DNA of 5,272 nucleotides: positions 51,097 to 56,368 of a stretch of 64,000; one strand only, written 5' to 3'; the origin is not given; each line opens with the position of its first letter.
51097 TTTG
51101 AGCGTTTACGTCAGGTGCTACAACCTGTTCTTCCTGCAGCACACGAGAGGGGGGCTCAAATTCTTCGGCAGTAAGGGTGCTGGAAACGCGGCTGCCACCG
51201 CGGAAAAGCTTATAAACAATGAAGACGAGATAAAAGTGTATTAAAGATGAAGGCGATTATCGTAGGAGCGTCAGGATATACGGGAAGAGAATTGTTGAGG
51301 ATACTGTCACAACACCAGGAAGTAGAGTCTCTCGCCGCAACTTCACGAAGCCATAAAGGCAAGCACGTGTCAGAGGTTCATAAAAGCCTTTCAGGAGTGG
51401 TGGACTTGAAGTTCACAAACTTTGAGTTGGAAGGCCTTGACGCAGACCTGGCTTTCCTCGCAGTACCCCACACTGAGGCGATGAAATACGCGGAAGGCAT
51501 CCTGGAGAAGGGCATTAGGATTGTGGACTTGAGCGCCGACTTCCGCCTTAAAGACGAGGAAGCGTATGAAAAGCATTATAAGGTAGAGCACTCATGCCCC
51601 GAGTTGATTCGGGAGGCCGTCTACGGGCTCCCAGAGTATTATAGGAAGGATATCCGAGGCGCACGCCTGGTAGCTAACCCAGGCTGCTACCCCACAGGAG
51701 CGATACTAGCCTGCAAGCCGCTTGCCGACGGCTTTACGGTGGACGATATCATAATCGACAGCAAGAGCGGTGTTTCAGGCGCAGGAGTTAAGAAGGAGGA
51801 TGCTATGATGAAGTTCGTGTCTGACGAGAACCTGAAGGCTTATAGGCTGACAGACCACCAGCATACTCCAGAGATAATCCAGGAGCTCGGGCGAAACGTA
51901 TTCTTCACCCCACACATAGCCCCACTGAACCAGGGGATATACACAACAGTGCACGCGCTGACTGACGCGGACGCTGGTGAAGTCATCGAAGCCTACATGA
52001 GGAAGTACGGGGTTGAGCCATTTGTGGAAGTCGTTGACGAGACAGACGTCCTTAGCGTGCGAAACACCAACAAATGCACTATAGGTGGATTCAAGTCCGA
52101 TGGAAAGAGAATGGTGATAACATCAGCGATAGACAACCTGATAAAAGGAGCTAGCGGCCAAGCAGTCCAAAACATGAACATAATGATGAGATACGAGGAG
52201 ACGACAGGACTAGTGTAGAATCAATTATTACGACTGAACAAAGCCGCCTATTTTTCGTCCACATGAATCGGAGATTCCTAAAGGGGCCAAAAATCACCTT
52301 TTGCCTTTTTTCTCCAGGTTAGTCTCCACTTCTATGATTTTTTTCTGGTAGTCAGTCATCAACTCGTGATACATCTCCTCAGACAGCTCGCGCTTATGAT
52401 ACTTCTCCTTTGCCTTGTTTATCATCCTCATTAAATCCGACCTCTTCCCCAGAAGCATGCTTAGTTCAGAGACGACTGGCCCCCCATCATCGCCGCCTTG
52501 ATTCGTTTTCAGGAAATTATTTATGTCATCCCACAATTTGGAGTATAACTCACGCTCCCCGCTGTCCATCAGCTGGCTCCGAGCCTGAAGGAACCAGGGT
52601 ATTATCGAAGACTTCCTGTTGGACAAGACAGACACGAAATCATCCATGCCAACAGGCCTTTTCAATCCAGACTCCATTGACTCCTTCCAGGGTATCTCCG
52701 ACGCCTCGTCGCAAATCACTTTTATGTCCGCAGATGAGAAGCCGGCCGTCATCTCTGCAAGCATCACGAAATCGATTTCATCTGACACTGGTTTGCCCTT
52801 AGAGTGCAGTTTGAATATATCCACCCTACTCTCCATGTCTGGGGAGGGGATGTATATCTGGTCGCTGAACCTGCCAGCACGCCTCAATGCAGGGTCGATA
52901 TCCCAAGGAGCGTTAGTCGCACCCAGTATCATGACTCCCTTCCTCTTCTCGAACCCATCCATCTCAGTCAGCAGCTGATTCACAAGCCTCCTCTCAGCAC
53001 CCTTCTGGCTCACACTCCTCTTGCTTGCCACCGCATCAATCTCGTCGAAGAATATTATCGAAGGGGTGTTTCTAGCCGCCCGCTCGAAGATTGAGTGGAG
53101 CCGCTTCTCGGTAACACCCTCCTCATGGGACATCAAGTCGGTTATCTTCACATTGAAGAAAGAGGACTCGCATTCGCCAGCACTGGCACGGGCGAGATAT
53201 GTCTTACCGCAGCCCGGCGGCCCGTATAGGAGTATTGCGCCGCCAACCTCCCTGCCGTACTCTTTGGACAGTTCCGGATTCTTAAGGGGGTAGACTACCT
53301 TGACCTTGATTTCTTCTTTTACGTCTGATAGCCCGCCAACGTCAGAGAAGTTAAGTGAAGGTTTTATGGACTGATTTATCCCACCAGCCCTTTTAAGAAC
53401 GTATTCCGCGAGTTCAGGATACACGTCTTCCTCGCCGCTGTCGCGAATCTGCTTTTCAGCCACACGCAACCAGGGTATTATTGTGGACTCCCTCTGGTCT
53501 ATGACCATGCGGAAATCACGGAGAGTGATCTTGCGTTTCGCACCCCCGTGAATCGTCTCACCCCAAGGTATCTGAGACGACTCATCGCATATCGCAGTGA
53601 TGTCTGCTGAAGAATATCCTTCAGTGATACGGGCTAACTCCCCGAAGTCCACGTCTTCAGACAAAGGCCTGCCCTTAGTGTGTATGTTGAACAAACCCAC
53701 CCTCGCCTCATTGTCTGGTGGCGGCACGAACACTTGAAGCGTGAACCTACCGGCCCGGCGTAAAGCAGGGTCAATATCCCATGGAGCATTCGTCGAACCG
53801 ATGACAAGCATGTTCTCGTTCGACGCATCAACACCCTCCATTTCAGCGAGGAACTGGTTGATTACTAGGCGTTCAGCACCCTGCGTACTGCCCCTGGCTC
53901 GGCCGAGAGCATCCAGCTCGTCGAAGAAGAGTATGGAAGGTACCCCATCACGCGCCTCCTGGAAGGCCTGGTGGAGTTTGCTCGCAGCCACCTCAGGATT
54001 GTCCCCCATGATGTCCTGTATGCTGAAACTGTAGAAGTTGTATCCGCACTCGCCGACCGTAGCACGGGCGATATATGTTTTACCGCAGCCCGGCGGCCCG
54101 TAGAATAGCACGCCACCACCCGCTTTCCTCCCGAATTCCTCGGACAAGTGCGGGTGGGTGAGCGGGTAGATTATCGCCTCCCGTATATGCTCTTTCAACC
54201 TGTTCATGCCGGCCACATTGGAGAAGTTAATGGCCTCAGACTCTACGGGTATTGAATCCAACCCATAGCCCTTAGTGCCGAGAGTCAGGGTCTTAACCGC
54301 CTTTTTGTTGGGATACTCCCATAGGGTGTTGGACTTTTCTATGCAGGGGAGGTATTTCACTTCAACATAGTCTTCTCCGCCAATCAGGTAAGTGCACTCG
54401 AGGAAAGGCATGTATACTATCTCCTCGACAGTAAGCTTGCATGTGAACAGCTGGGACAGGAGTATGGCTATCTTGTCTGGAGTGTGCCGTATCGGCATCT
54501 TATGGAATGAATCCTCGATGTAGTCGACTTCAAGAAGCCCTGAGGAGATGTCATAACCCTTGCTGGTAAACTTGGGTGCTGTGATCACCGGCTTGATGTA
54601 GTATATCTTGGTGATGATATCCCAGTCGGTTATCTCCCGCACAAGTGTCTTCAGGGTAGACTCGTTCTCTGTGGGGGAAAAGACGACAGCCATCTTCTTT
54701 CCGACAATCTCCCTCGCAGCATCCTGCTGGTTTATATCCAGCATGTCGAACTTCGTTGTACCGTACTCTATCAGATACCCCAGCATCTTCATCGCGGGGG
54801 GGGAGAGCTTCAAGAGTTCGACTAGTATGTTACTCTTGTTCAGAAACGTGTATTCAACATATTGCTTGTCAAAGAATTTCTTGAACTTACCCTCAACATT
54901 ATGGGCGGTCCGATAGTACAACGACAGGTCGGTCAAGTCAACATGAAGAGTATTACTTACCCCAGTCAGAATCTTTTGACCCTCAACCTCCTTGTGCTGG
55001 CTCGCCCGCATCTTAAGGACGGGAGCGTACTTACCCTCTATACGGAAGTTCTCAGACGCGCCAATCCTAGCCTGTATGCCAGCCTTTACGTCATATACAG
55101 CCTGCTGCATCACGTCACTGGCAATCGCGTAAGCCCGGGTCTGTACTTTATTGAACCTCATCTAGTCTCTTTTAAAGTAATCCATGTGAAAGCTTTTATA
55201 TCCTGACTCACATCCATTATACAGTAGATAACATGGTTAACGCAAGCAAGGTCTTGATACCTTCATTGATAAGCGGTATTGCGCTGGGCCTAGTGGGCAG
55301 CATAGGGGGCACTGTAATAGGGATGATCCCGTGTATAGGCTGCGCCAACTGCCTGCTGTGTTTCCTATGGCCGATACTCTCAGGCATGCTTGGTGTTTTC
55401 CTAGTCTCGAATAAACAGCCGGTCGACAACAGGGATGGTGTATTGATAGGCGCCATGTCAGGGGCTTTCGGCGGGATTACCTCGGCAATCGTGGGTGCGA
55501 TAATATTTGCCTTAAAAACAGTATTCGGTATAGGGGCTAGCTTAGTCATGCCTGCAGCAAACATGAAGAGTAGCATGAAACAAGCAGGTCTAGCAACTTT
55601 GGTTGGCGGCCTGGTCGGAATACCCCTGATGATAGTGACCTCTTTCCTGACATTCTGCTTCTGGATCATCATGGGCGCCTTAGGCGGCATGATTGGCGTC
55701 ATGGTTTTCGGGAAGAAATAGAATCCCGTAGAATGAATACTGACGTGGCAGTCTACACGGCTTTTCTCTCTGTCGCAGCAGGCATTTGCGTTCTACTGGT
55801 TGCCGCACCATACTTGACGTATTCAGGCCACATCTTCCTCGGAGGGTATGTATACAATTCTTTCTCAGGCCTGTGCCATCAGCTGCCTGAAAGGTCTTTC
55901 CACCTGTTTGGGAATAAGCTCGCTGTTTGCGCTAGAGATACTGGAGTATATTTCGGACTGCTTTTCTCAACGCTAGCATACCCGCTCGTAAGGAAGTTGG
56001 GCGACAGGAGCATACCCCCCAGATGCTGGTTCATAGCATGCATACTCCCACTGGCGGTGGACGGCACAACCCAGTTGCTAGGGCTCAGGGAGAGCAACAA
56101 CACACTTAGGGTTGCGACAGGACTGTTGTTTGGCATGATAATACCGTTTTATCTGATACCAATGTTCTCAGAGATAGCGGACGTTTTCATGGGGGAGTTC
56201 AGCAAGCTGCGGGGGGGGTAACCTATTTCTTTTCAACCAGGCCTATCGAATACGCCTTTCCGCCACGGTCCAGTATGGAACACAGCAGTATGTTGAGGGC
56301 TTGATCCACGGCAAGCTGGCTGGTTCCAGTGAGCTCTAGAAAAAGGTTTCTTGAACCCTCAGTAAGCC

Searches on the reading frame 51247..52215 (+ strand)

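Call 94: search_protein_families(library=pfam, proteins=[window:51247-52215:+], max_evalue=0.0001)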
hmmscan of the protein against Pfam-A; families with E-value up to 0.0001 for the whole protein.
window:51247-52215:+ (323 aa): 3 families
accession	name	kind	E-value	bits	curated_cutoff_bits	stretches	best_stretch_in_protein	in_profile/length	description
PF22698.1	Semialdhyde_dhC_1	-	1e-41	142.9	27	1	147-297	1-165/165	Semialdehyde dehydrogenase, dimerisation domain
PF01118.30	Semialdhyde_dh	-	9.9e-32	110.3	26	1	3-138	2-120/121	Semialdehyde dehydrogenase, NAD binding domain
PF02774.23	Semialdhyde_dhC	-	2.2e-14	54.5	26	1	156-300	1-184/184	Semialdehyde dehydrogenase, dimerisation domain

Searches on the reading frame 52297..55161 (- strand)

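Call 62: search_protein_families(library=pfam, proteins=[window:52297-55161:-], max_evalue=0.001)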
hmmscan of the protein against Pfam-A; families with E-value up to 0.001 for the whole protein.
window:52297-55161:- (955 aa): 23 families
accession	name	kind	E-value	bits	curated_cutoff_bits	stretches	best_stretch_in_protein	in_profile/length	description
PF00004.35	AAA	-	6e-79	263.3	21.2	2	643-772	1-130/131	ATPase family associated with various cellular activities (AAA)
PF17862.7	AAA_lid_3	-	1e-17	63.8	27.2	2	503-531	1-29/45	AAA+ lid domain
PF07728.20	AAA_5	-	2.4e-10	41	22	1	643-760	2-136/139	AAA domain (dynein-related subfamily)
PF13173.12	AAA_14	-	1.9e-09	38.1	27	1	642-713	4-76/129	AAA domain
PF13191.12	AAA_16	-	3.2e-08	34.7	32.6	0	640-663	24-47/167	AAA ATPase domain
PF05496.18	RuvB_N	-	9.5e-07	29.2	27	0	640-668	33-61/159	Holliday junction DNA helicase RuvB P-loop domain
PF13401.12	AAA_22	-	2.2e-06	28.5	27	0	640-677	5-45/130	AAA domain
PF01637.24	ATPase_2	-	3.9e-06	27.3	33.2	0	636-687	16-68/225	ATPase domain predominantly from Archaea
PF07724.20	AAA_2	-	1.2e-05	25.9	27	0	642-725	5-90/166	AAA domain (Cdc48 subfamily)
PF13238.12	AAA_18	-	1.5e-05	25.9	29.4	0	351-442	1-85/128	AAA domain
PF24883.2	NPHP3_N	-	1.7e-05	25.5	24.8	0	642-702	24-86/164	Nephrocystin 3, N-terminal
PF20720.3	nSTAND3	-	1.7e-05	25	27.2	0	642-707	19-73/155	Novel STAND NTPase 3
PF01695.23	IstB_IS21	-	1.9e-05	24.7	24.1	0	643-678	95-133/238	IstB-like ATP binding protein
PF13207.12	AAA_17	-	2.2e-05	25.2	27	0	354-380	1-27/136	AAA domain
PF00910.28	RNA_helicase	-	2.6e-05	25.1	21.5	0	643-665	1-23/105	RNA helicase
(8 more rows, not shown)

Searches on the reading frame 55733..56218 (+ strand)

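Call 62: search_protein_families(library=pfam, proteins=[window:55733-56218:+], max_evalue=0.001)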
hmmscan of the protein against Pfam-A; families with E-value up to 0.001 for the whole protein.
window:55733-56218:+ (162 aa): 1 family
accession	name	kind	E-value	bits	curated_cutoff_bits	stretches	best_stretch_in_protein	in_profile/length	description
PF09858.14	DUF2085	-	1.3e-27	96.5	25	1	48-137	1-87/90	Predicted membrane protein (DUF2085)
